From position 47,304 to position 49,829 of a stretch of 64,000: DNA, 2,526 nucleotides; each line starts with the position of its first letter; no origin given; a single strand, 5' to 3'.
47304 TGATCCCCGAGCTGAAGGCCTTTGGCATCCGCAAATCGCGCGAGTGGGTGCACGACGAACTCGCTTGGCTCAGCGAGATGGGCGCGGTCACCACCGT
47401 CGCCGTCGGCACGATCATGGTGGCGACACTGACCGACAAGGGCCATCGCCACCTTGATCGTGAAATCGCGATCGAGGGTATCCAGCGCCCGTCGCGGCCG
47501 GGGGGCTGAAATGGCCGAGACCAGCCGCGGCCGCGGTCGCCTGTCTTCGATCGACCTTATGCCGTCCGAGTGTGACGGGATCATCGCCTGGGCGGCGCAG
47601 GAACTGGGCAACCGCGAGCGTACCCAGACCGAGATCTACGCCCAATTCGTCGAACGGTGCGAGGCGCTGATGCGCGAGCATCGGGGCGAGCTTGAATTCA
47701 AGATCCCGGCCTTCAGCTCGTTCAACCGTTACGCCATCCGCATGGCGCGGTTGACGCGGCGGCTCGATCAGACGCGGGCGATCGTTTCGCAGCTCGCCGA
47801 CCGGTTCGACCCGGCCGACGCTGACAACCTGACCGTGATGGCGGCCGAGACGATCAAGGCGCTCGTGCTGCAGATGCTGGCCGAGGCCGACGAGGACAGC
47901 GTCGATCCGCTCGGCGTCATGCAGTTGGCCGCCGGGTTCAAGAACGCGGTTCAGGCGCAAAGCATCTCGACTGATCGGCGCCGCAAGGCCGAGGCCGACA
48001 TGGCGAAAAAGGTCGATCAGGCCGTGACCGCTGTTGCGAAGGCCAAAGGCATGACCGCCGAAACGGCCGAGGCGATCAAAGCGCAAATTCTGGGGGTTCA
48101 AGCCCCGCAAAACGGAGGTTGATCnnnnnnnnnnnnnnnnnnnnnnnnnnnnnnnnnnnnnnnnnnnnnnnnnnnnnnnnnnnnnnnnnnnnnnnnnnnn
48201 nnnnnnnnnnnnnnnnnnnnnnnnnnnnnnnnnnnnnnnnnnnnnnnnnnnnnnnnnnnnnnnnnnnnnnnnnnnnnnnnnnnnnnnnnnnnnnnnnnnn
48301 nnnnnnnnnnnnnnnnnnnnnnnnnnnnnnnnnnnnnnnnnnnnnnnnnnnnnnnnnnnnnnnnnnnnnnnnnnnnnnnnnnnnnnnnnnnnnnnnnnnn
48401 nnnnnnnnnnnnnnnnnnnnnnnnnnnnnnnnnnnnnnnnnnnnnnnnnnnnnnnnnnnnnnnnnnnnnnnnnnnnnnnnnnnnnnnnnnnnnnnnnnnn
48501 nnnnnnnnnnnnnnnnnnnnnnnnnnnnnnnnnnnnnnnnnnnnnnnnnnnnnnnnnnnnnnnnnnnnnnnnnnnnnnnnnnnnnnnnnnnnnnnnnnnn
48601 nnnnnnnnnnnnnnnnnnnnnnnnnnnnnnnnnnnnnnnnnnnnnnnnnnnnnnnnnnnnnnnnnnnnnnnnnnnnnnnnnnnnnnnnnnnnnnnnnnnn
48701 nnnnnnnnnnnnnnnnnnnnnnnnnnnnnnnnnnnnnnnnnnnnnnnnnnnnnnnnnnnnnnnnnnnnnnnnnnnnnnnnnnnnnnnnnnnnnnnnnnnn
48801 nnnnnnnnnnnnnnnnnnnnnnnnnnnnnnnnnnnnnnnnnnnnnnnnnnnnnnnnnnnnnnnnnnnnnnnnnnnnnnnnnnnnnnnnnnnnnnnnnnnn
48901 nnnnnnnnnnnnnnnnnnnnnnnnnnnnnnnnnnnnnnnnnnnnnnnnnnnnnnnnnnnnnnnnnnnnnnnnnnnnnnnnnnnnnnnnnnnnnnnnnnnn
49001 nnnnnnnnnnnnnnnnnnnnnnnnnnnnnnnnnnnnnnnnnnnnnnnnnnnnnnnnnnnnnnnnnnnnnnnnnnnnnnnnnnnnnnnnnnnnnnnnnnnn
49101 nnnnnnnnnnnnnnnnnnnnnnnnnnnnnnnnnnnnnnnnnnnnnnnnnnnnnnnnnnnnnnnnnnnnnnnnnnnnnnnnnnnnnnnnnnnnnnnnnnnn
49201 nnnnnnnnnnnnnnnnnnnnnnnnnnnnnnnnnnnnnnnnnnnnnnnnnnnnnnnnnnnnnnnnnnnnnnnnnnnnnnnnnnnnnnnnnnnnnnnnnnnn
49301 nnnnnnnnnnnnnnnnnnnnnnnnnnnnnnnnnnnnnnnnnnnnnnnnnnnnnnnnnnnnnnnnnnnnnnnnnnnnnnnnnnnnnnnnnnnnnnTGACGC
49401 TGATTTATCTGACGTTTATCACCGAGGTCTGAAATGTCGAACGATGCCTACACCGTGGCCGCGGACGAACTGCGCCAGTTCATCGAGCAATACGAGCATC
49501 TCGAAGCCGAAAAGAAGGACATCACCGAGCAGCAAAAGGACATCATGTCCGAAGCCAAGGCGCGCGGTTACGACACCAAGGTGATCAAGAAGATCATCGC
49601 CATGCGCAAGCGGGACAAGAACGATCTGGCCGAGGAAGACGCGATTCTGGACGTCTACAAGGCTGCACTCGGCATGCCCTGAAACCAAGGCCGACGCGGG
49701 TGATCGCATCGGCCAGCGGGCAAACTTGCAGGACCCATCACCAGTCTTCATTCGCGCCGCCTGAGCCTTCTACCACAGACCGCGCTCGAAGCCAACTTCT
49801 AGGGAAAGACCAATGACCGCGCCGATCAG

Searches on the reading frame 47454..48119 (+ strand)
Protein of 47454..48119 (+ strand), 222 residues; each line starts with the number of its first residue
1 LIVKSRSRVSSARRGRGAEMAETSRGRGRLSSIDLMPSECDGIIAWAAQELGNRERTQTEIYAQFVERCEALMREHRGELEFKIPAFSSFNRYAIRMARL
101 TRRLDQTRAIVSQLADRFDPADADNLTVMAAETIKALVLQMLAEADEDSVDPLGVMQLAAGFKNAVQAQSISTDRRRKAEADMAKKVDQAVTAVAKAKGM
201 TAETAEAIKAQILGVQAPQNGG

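Call 36: search_protein_families(library=pfam, proteins=[window:47454-48119:+], max_evalue=0.001)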
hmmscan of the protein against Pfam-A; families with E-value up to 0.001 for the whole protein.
window:47454-48119:+ (222 aa): 1 family
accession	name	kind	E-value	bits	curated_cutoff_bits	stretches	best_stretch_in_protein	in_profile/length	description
PF11985.13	Phage_Mu_Gp27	-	2.9e-32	112.9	28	1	33-215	1-172/173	Bacteriophage Mu, Gp27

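Call 37: search_protein_families(library=phrogs, proteins=[window:47454-48119:+], max_evalue=0.001)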
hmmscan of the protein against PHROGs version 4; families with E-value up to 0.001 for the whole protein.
window:47454-48119:+ (222 aa): 1 family
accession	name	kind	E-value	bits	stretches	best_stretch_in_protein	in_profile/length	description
phrog_426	-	head and packaging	9.4e-37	128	1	27-216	2-183/184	terminase small subunit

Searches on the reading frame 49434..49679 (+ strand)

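Call 36: search_protein_families(library=pfam, proteins=[window:49434-49679:+], max_evalue=0.001)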
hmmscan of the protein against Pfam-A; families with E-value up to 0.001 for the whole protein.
window:49434-49679:+ (82 aa): 1 family
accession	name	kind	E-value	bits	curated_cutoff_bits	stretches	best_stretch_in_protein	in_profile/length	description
PF10073.14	GapR_DNA-bd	-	1.1e-31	108.7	22.6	1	9-80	1-72/72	GapR-like, DNA-binding domain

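Call 37: search_protein_families(library=phrogs, proteins=[window:49434-49679:+], max_evalue=0.001)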
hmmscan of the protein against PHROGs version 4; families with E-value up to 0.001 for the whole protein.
window:49434-49679:+ (82 aa): 3 families
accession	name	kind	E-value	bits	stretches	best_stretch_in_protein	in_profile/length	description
phrog_4212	-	unknown function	2.9e-36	126.4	1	3-81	273-351/353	-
phrog_38812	-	unknown function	0.00061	20.9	1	11-64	8-61/83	-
phrog_639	-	transcription regulation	0.00069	20.8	1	9-68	17-77/95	transcriptional regulator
